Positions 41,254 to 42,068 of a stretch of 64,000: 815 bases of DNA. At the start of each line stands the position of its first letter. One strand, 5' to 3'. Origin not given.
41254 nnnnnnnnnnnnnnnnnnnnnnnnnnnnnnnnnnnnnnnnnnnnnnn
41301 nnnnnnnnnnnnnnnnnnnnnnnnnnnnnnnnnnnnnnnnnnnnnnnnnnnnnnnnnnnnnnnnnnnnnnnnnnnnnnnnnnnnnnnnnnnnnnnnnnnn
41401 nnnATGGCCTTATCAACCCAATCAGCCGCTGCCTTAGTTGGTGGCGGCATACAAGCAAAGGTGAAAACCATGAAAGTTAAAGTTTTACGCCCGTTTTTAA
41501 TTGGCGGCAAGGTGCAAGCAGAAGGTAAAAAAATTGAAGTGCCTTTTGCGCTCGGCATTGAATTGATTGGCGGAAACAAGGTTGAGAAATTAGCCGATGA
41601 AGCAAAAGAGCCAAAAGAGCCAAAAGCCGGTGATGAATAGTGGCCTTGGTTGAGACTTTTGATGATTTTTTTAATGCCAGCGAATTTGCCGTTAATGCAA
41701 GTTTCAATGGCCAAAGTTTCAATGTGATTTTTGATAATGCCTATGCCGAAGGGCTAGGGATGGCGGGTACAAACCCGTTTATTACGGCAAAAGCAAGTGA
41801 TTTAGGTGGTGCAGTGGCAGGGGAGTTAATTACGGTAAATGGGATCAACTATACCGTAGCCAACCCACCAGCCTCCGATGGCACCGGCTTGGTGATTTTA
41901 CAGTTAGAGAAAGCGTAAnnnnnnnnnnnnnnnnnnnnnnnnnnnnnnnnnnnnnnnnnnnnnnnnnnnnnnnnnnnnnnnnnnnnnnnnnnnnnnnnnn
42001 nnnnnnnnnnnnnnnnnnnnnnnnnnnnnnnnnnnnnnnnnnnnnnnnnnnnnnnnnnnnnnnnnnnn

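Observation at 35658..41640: The shared leader looks homologous to the small stand-alone protein after the capsid gene: candidate modular capsid-display anchor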

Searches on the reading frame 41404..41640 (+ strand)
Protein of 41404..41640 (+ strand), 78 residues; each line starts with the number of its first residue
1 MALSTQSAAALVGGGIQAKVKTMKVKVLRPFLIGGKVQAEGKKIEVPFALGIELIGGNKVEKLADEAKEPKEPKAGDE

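Call 3: search_protein_families(library=pfam, proteins=[window:41404-41640:+], max_evalue=1)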
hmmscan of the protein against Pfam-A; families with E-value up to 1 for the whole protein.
window:41404-41640:+ (78 aa): 1 family
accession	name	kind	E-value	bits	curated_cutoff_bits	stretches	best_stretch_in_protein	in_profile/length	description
PF23843.2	DUF7210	-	0.014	15.4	27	1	23-47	1-25/38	Domain of unknown function (DUF7210)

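Call 4: search_protein_families(library=phrogs, proteins=[window:41404-41640:+], max_evalue=0.1)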
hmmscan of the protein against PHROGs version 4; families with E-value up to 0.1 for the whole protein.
window:41404-41640:+ (78 aa): 2 families
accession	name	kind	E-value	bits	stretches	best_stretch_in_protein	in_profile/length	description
phrog_2616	-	unknown function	5.1e-06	28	1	23-75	2-54/77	-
phrog_5463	-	unknown function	0.00031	21.9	1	23-56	1-34/71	-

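Call 12: find_homologous_proteins(query=window:41404-41640:+, max_evalue=0.01)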
Query window:41404-41640:+ (78 aa): 3 proteins with E <= 0.01 among 4 candidates.
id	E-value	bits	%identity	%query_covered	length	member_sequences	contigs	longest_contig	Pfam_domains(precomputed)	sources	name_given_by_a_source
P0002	5.9e-40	152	100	100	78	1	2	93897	-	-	-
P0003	5.9e-33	130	91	96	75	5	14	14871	-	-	-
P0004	1.2e-19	87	89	68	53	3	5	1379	-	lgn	-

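Call 14: search_dna_similar(query=window:41404-41640:+, collection=phages, mode=protein, max_evalue=1, max_rows=30)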
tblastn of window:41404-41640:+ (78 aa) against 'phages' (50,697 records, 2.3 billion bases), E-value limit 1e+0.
No match.

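Call 20: search_solved_structures(query=window:41404-41640:+, max_evalue=10)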
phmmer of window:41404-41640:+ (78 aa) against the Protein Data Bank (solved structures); distinct sequences matched with E-value up to 10: 0.

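Call 50: find_homologous_proteins(query=A4, max_evalue=0.1)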
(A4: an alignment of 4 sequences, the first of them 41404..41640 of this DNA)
Query A4 (4 sequences) (78 aa, profile of the alignment): 9 proteins with E <= 0.1 among 576 candidates.
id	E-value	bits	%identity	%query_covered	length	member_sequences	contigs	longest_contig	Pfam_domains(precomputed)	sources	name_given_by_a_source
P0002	3.4e-37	144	100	100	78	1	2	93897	-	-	-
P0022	1.2e-35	139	66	82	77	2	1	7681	PF23843.3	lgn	-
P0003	2.0e-35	138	91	96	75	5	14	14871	-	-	-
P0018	4.5e-35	137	52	91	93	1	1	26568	-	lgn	-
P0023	1.8e-31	126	54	81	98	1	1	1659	PF23843.3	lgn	-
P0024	9.9e-29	117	68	100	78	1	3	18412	-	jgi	jgi:hypothetical protein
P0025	2.7e-28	116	65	83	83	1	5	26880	-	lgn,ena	-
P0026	1.2e-26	110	64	100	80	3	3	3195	-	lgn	-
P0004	8.4e-21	92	89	68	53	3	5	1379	-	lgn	-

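Call 54: search_protein_families(library=pfam, alignment_id=A5, max_evalue=10)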
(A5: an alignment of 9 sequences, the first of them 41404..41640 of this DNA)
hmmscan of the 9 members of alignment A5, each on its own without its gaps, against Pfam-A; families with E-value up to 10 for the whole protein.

A. member 1, window:41404-41640:+ (78 aa): 1 family
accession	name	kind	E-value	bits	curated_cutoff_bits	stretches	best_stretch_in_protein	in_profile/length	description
PF23843.2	DUF7210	-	0.014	15.4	27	1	23-47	1-25/38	Domain of unknown function (DUF7210)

B. families by the number of members that match (of 9 scanned): 3 families
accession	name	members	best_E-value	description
PF23843.2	DUF7210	9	2.5e-06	Domain of unknown function (DUF7210)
PF23976.1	DUF7302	4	0.0094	Family of unknown function (DUF7302)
PF24803.1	DUF7704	1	0.22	Domain of unknown function (DUF7704)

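Call 55: search_solved_structures(query=A5, max_evalue=10)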
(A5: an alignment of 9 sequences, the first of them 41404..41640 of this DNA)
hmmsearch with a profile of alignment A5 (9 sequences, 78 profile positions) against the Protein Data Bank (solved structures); distinct sequences matched with E-value up to 10: 1.
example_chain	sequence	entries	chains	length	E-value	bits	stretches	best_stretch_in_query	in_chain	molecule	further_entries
2q2g_A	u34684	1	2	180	0.72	13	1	20-47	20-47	Heat shock 40 kDa protein, putative (fragment)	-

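Call 72: predict_structure(alignment_id=A6)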
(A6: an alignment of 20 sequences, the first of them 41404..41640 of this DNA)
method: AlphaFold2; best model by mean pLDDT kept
length: 78 residues; sequences in the alignment: 20
mean_pLDDT: 70.0   pTM: 0.48
mean pLDDT of the five models: 70.0, 68.2, 67.5, 67.3, 65.2
residues with pLDDT >= 90: 6; 70-90: 37; 50-70: 12; < 50: 23
segments of 3 or more residues with pLDDT < 50: 9-15, 66-78
pLDDT, mean of each block of 10 residues (from residue 1): 50 50 89 87 87 89 59 44
secondary structure, 60 per line:
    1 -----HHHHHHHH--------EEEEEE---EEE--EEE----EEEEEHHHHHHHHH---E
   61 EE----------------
elements in order: H6-13 E22-27 E31-33 E36-38 E43-47 H48-56 E60-62

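Call 77: fold_search(model_id=the predicted structure, library=pdb)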
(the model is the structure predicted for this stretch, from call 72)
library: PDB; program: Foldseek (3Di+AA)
matches with E <= 10: 492; with E <= 0.001: 0
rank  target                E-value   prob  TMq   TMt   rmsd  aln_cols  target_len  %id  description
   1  9moj_A                3.1e-02  1.00  0.52  0.27   0.6        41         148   17  Saccharolobus solfataricus GINS tetramer (released 2025-04-23)
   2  2eho_K                5.1e-02  1.00  0.48  0.23   3.4        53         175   26  Crystal structure of human GINS complex (released 2007-06-19)
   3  2e9x_B                6.5e-02  1.00  0.46  0.22   4.2        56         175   23  The crystal structure of human GINS core complex (released 2007-04-10)
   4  2eho_C                7.4e-02  1.00  0.44  0.22   3.5        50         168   26  Crystal structure of human GINS complex (released 2007-06-19)
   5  5ghr_B                7.9e-02  1.00  0.41  0.58   3.7        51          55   16  DNA replication protein (released 2016-10-12)
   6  5ghs_D                8.4e-02  0.99  0.44  0.48   5.0        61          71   16  DNA replication protein (released 2016-10-12)
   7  9moj_C                1.1e-01  1.00  0.50  0.24   2.6        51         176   22  Saccharolobus solfataricus GINS tetramer (released 2025-04-23)
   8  3anw_B                1.2e-01  1.00  0.52  0.25   1.1        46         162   24  A protein complex essential initiation of DNA replication (released 2011-07-27)
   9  9moj_D                1.2e-01  1.00  0.49  0.23   3.0        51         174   20  Saccharolobus solfataricus GINS tetramer (released 2025-04-23)
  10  2eho_G                1.3e-01  0.98  0.41  0.20   4.1        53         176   23  Crystal structure of human GINS complex (released 2007-06-19)
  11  8q6o_H                1.3e-01  0.95  0.36  0.17   4.3        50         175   22  X. laevis CMG dimer bound to dimeric DONSON - without ATPase (released 2023-10-18)
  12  6xtx_B                1.7e-01  0.96  0.40  0.19   4.2        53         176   23  CryoEM structure of human CMG bound to ATPgammaS and DNA (released 2020-05-27)
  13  5ghr_D                1.8e-01  0.99  0.44  0.59   3.6        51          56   14  DNA replication protein (released 2016-10-12)
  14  6yxx_BR               2.0e-01  0.99  0.48  0.21   3.2        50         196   14  State A of the Trypanosoma brucei mitoribosomal large subunit assembly intermediate (released 2020-10-14)
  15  3anw_A                2.2e-01  0.99  0.44  0.21   3.8        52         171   15  A protein complex essential initiation of DNA replication (released 2011-07-27)
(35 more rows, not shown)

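Call 81: fold_search(model_id=the predicted structure, library=viral)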
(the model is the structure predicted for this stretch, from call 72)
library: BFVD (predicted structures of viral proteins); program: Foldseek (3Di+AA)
matches with E <= 10: 740; with E <= 0.001: 2
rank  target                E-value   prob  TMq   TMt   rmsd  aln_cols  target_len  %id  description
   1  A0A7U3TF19            4.6e-04  1.00  0.58  0.62   7.0        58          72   19  (no name in the UniProt tables at hand)
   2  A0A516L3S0            9.9e-04  1.00  0.54  0.59   5.0        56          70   20  (no name in the UniProt tables at hand)
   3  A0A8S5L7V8            1.6e-03  1.00  0.55  0.73   6.4        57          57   23  DUF7210 domain-containing protein [Myoviridae sp. ctKHS5]
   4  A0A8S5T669            2.1e-03  1.00  0.53  0.75   9.9        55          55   31  DUF7210 domain-containing protein [Siphoviridae sp. ctMBu2]
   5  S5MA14                2.1e-03  1.00  0.54  0.72   2.3        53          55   34  (no name in the UniProt tables at hand)
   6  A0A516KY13            2.4e-03  1.00  0.51  0.62   7.7        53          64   24  (no name in the UniProt tables at hand)
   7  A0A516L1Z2            2.6e-03  1.00  0.57  0.51  10.4        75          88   24  (no name in the UniProt tables at hand)
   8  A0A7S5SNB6            2.9e-03  1.00  0.57  0.38   7.6        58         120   21  (no name in the UniProt tables at hand)
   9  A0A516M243            3.1e-03  1.00  0.62  0.76   3.5        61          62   20  (no name in the UniProt tables at hand)
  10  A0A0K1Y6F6            3.3e-03  1.00  0.59  0.58   3.5        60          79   23  Uncharacterized protein [Rhodobacter phage RcSaxon]
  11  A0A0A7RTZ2            3.3e-03  1.00  0.56  0.70   9.6        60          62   28  (no name in the UniProt tables at hand)
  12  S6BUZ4                3.8e-03  1.00  0.55  0.57   7.7        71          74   15  Uncharacterized protein [Bacillus phage phiNIT1]
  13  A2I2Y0                4.3e-03  1.00  0.55  0.82   2.8        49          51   20  Uncharacterized protein [Vibrio phage VP882]
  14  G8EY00                4.5e-03  1.00  0.53  0.52   7.3        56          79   28  Uncharacterized protein [Synechococcus phage S-CAM8]
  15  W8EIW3                4.5e-03  1.00  0.56  0.54   6.4        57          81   16  (no name in the UniProt tables at hand)
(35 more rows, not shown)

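Call 119: search_protein_families(library=ncbifam, proteins=[window:41404-41640:+], max_evalue=0.1)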
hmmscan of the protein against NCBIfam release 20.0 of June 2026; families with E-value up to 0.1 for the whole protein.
window:41404-41640:+ (78 aa): 0 families

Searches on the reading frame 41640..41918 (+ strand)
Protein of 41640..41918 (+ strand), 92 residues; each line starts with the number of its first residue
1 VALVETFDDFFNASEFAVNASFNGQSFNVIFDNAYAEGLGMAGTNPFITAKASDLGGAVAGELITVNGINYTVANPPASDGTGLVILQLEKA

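Call 3: search_protein_families(library=pfam, proteins=[window:41640-41918:+], max_evalue=1)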
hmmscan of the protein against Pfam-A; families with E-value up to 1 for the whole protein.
window:41640-41918:+ (92 aa): 1 family
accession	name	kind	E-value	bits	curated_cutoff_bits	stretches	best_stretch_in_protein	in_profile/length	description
PF05354.17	Phage_attach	-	2e-13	51.2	26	1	4-87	5-97/99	Phage Head-Tail Attachment protein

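Call 4: search_protein_families(library=phrogs, proteins=[window:41640-41918:+], max_evalue=0.1)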
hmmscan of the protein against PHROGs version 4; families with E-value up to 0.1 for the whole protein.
window:41640-41918:+ (92 aa): 4 families
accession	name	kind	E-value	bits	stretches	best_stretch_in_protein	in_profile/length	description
phrog_82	-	connector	3.5e-08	34.3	1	8-91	14-105/118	head closure Hc1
phrog_24448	-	unknown function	5.4e-06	27.5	1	1-86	1-88/140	-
phrog_2551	-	tail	1.2e-05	26.6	1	10-91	16-105/109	minor tail protein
phrog_7787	-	unknown function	0.095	13.7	0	47-85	56-94/102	-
